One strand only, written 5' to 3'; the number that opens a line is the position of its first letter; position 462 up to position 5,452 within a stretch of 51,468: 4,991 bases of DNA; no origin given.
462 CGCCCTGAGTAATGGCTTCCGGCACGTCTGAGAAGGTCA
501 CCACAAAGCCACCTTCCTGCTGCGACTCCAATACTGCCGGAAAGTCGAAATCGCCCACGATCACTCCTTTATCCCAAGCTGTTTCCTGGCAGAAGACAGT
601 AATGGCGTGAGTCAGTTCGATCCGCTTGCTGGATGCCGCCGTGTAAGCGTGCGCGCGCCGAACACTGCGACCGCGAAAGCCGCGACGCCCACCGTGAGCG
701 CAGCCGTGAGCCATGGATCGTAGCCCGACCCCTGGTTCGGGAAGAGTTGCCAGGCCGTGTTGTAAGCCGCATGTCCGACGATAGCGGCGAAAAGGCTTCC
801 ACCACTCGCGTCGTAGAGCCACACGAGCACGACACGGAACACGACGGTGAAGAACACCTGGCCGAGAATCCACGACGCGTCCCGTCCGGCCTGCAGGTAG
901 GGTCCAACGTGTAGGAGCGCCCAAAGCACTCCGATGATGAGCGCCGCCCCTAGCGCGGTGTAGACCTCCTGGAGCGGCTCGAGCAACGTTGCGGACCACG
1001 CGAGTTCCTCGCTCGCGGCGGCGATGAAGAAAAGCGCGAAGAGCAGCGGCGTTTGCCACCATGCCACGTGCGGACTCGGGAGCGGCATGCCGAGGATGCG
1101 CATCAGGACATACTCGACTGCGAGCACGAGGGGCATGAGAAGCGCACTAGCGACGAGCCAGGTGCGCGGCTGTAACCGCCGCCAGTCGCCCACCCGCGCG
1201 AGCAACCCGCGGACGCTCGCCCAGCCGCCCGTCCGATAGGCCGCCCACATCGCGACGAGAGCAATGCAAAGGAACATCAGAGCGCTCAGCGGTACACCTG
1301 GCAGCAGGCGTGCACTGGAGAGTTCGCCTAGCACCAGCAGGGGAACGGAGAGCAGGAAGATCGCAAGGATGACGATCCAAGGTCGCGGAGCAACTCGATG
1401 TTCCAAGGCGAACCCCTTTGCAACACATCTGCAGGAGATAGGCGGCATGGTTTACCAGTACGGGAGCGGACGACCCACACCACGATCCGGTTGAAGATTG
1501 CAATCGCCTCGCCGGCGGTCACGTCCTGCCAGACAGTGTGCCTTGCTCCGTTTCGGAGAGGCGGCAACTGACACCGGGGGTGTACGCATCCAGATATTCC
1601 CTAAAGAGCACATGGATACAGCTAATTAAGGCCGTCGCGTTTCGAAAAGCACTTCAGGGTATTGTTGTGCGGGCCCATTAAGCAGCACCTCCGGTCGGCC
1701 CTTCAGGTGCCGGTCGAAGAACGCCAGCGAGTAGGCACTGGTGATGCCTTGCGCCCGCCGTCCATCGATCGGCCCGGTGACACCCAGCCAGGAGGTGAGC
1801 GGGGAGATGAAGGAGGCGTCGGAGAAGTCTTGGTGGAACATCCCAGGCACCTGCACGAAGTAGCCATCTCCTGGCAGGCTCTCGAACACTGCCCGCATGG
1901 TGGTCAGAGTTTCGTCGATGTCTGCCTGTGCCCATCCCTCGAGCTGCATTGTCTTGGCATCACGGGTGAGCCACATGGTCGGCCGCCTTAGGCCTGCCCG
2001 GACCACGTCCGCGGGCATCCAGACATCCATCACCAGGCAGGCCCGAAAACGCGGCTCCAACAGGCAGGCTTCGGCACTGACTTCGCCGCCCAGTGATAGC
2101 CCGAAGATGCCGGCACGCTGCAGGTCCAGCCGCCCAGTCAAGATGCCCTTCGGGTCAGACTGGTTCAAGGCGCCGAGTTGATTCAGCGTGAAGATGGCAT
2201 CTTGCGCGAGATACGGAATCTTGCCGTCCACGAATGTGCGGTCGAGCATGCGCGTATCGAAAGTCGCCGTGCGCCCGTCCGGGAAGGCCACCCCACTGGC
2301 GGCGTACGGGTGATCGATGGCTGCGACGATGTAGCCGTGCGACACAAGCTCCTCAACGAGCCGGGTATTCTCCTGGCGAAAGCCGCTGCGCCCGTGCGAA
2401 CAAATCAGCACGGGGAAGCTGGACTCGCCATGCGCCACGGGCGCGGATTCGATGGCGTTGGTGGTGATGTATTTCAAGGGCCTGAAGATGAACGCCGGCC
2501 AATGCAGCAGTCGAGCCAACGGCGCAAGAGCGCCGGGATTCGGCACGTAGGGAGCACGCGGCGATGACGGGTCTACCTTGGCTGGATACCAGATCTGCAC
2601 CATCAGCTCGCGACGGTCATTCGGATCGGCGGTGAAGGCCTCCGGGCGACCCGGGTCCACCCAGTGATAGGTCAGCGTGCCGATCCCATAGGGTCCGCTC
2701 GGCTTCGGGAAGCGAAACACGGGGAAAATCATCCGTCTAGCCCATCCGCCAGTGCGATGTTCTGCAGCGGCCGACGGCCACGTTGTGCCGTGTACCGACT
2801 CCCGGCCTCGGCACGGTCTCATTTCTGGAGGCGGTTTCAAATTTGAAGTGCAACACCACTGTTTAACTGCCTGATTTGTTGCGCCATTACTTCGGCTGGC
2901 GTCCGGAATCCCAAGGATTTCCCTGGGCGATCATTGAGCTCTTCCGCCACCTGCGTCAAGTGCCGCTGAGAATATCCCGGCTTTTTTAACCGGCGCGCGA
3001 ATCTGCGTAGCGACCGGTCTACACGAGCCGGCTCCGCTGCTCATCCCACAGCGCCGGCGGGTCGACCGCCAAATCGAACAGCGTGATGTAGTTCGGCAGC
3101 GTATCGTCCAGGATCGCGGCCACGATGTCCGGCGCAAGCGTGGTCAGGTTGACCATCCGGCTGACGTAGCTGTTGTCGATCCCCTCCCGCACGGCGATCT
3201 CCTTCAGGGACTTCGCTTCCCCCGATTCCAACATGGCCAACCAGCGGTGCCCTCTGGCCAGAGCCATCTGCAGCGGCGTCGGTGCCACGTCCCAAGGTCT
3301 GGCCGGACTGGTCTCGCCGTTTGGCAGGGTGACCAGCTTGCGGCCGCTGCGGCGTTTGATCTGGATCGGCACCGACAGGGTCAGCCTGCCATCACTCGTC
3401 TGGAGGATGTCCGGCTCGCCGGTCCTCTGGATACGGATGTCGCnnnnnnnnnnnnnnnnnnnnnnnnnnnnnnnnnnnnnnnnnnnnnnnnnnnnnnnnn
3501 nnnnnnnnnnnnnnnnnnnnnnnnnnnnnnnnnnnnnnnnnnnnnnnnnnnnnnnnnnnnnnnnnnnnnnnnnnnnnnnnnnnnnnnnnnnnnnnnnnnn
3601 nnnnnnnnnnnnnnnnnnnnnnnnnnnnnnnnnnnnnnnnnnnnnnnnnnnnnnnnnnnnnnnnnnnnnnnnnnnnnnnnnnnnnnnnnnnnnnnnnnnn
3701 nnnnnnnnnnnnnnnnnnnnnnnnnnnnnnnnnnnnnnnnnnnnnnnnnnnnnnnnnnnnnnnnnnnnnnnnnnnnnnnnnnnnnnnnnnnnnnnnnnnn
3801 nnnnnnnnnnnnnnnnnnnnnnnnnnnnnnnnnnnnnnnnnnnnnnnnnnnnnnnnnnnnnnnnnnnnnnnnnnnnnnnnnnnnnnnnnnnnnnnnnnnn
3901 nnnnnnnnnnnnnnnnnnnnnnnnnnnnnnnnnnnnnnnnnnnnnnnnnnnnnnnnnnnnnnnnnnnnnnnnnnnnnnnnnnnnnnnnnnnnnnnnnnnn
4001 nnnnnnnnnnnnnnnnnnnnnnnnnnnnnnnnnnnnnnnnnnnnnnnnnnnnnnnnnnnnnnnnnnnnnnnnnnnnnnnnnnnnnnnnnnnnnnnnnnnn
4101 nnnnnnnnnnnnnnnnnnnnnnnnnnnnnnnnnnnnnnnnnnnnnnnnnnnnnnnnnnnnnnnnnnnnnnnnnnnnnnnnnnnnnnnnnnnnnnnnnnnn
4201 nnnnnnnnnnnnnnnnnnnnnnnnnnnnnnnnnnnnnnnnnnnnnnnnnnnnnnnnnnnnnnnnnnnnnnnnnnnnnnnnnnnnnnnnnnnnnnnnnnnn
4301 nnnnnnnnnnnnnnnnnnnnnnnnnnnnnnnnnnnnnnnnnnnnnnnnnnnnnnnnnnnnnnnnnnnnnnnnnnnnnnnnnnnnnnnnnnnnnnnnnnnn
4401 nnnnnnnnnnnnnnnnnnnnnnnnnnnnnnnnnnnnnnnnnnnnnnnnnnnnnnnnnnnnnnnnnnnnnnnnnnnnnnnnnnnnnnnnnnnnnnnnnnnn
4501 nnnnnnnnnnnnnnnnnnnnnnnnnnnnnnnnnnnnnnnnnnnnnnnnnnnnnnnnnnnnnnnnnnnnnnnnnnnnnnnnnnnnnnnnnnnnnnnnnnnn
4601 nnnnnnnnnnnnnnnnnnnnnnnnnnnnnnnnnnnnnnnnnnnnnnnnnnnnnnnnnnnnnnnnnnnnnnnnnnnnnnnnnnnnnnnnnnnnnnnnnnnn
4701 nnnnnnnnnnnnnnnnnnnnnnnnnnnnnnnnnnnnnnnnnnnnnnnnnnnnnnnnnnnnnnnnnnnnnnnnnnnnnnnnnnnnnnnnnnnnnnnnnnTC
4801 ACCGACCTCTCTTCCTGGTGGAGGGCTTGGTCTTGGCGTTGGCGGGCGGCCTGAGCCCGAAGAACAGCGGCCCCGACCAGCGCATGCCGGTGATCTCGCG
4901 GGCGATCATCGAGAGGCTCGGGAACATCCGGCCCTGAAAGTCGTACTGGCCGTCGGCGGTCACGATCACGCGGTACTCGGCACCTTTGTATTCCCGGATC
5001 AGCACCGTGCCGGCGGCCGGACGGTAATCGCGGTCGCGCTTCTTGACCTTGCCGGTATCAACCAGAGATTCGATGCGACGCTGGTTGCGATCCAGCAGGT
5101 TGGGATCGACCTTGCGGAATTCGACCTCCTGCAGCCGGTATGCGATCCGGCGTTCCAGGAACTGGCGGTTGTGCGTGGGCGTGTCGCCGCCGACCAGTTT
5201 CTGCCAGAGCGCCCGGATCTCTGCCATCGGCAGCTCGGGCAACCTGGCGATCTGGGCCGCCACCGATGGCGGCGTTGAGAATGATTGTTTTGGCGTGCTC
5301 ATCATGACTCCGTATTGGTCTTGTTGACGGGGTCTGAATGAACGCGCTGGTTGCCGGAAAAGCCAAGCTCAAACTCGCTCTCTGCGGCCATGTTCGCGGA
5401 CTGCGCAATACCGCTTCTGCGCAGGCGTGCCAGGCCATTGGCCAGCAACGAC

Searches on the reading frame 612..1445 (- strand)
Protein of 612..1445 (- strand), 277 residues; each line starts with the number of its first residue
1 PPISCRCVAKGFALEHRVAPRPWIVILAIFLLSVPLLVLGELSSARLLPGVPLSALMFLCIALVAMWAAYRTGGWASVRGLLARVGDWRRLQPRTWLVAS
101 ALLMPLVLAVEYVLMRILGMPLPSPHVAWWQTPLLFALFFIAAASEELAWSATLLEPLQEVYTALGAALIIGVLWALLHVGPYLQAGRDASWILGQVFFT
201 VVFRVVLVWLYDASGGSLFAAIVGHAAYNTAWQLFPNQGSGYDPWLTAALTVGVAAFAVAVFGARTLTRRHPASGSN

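Call 110: search_protein_families(library=pfam, proteins=[window:612-1445:-], max_evalue=0.001)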
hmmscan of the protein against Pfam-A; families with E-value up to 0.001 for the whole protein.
window:612-1445:- (277 aa): 1 family
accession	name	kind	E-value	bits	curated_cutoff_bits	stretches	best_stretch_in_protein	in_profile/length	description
PF02517.21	Rce1-like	-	2.3e-12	47.5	22.4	1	129-230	2-92/93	Type II CAAX prenyl endopeptidase Rce1-like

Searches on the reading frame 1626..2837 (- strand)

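Call 110: search_protein_families(library=pfam, proteins=[window:1626-2837:-], max_evalue=0.001)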
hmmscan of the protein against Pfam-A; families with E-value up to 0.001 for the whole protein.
window:1626-2837:- (403 aa): 2 families
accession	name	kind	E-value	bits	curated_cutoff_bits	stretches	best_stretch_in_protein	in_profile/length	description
PF03403.19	PAF-AH_p_II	-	4.7e-22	78.5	20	2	41-176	7-135/372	Platelet-activating factor acetylhydrolase, isoform II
PF12740.14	PETase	-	0.00084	19.3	28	0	218-293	107-177/263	PET hydrolase-like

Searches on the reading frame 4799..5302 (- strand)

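Call 31: search_protein_families(library=pfam, proteins=[window:4799-5302:-], max_evalue=0.01)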
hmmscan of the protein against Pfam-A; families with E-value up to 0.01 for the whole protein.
window:4799-5302:- (167 aa): 1 family
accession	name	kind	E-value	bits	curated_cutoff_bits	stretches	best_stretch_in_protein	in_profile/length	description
PF11149.13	DUF2924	-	2.2e-41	141.8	31.2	1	16-151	2-135/135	Protein of unknown function (DUF2924)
